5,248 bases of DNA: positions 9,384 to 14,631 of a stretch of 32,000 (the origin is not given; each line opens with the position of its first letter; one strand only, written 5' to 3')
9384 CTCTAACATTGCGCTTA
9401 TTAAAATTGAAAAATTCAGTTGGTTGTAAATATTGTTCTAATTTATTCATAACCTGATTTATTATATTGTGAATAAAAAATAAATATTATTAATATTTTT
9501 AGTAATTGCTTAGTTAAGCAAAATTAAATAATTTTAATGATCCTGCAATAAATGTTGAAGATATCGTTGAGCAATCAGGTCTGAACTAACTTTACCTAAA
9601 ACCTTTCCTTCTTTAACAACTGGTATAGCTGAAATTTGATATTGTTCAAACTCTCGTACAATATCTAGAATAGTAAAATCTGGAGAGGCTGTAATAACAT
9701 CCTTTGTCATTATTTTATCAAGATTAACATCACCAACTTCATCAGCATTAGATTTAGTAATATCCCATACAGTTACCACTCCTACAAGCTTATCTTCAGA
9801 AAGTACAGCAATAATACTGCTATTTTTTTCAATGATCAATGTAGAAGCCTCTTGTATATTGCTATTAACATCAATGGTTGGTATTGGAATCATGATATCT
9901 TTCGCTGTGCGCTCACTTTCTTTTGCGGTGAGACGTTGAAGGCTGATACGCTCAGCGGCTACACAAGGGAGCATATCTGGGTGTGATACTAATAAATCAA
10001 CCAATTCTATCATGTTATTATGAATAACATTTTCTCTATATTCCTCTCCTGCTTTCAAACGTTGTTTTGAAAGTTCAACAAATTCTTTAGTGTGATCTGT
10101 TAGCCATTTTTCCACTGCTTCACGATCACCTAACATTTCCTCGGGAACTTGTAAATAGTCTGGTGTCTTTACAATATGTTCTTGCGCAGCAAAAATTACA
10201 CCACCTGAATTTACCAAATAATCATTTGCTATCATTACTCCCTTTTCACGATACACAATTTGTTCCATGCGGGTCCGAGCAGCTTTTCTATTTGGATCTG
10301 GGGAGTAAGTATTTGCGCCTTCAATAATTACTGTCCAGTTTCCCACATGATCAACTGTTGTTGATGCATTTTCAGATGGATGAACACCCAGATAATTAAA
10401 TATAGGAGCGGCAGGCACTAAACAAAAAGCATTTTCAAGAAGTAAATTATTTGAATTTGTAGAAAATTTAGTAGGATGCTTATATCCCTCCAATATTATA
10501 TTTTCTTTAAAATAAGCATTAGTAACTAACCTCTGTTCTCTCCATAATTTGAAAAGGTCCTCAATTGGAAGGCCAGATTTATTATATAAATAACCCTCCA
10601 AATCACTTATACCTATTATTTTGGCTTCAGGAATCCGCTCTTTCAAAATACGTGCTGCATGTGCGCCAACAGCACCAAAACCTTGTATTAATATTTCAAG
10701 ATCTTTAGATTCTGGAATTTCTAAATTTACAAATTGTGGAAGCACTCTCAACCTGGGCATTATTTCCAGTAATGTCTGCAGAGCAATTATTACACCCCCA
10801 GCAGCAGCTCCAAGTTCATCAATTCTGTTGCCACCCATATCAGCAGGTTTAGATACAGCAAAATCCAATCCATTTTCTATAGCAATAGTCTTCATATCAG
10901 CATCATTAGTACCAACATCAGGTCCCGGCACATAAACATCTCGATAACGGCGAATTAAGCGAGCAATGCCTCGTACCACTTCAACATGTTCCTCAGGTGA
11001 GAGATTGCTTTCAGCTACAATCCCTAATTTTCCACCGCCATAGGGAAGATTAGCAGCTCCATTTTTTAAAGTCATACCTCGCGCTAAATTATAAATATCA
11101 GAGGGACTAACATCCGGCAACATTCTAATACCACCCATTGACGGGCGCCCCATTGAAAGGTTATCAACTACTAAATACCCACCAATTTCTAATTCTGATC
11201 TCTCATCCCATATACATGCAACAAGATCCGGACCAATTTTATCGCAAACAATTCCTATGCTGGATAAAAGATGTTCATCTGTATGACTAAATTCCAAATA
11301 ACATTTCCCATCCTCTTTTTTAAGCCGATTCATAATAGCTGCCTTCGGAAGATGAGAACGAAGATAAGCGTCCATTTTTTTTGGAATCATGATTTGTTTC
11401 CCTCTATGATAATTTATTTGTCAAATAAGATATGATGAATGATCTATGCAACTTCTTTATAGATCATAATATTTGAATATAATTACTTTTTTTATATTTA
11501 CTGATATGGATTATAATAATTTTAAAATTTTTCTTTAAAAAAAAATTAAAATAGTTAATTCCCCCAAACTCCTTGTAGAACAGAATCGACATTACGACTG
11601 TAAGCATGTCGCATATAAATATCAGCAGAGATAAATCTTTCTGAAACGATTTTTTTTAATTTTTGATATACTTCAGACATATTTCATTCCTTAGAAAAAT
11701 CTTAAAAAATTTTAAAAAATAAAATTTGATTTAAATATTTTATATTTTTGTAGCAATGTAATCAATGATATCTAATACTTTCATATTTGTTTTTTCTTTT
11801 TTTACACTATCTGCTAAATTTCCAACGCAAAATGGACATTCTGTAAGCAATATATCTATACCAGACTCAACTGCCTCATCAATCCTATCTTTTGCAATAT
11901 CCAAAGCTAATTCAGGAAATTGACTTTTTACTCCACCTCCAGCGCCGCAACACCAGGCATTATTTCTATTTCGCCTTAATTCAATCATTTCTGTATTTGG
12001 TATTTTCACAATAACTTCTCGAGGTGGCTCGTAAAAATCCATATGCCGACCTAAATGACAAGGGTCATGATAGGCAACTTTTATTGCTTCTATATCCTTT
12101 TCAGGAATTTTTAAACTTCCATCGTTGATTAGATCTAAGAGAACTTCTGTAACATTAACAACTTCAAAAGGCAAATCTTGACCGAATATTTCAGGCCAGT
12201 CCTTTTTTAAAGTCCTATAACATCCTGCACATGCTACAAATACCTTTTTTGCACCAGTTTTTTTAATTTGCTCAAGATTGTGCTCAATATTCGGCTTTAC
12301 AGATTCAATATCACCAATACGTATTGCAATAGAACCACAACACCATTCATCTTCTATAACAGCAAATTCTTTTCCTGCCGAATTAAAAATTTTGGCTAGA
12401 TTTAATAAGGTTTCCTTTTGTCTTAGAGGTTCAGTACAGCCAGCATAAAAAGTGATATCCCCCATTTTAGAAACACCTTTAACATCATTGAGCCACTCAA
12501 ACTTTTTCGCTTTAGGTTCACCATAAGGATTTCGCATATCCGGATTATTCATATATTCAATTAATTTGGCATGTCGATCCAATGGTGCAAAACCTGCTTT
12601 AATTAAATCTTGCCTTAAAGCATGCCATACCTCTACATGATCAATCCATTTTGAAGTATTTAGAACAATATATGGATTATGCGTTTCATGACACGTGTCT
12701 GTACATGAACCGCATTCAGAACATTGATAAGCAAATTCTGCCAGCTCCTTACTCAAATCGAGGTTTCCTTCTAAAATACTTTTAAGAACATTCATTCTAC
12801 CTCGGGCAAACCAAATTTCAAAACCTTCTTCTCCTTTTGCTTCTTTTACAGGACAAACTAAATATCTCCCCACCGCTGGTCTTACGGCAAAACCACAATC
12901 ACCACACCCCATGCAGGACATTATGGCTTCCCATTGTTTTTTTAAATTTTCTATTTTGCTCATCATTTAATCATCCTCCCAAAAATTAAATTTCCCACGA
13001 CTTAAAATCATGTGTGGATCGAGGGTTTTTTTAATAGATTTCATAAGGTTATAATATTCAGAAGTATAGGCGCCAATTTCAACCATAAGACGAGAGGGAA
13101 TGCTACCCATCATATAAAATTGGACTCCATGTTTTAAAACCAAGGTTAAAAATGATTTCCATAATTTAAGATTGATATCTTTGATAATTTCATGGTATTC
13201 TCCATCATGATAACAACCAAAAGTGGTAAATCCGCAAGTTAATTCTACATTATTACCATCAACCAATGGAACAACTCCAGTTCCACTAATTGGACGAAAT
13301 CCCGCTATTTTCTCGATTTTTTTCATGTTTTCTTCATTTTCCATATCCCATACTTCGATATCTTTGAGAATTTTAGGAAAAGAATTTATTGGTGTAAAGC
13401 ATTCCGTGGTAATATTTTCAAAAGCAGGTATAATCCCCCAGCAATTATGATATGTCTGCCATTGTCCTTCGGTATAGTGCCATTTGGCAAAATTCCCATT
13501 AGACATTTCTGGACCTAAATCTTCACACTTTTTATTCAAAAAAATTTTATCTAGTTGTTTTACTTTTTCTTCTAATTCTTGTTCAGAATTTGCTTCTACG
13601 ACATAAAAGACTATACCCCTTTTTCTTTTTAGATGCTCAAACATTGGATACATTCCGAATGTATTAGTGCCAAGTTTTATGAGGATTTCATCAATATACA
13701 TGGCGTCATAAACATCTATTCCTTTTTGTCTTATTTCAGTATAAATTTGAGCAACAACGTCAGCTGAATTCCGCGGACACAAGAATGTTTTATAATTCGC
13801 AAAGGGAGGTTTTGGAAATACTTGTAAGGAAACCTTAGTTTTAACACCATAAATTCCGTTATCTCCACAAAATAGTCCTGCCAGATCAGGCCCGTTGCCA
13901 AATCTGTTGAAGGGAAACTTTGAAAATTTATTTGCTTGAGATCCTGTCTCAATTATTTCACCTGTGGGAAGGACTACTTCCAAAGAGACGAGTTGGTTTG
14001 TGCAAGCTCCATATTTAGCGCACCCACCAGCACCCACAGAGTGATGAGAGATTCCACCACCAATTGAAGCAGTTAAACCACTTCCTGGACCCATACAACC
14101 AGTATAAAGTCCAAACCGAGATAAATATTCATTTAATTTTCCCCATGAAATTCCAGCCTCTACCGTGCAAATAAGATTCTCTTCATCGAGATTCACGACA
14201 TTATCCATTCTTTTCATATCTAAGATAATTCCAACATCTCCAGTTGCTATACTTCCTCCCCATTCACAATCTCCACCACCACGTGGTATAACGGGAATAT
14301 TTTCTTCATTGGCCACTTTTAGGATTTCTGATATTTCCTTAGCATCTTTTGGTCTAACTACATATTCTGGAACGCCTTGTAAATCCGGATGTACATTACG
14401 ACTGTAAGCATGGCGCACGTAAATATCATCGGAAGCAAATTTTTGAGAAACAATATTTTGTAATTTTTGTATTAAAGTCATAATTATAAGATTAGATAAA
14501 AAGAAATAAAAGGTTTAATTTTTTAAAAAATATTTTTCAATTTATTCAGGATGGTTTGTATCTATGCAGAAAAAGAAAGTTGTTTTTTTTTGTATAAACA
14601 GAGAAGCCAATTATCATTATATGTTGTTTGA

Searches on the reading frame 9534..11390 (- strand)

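Call 84: search_protein_families(library=pfam, proteins=[window:9534-11390:-], max_evalue=0.00001)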
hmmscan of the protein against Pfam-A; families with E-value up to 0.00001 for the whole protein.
window:9534-11390:- (618 aa): 3 families
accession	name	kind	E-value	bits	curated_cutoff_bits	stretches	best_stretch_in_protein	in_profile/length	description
PF00571.33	CBS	-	1.3e-19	70.6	24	2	559-603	3-48/57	CBS domain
PF00208.27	ELFV_dehydrog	-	5.4e-19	69.3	23.4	1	226-460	28-226/241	Glutamate/Leucine/Phenylalanine/Valine dehydrogenase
PF02812.23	ELFV_dehydrog_N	-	4.7e-18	65.6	25.3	1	71-170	23-124/129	Glu/Leu/Phe/Val dehydrogenase, dimerisation domain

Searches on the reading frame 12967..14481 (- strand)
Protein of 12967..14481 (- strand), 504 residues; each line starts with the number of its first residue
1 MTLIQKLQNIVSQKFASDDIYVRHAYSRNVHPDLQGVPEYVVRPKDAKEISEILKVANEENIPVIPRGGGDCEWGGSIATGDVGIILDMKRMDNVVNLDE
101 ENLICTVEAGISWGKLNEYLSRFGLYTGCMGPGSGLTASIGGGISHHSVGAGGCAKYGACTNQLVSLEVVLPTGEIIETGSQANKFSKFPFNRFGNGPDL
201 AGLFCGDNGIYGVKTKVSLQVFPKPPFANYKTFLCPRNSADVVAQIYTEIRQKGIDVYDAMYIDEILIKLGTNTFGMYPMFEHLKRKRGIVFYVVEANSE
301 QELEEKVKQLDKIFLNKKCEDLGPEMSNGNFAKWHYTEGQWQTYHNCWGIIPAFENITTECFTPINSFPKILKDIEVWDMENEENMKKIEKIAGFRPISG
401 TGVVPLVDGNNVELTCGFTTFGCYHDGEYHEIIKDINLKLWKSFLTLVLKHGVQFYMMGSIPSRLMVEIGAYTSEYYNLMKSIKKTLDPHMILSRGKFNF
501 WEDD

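Call 84: search_protein_families(library=pfam, proteins=[window:12967-14481:-], max_evalue=0.00001)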
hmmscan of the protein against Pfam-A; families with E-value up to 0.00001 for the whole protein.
window:12967-14481:- (504 aa): 2 families
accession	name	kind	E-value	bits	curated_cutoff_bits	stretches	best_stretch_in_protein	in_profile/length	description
PF01565.28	FAD_binding_4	-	2.8e-34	118.2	26.4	1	38-180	1-139/139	FAD binding domain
PF02913.24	FAD-oxidase_C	-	3.9e-09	37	21.2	0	231-376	6-148/248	FAD linked oxidases, C-terminal domain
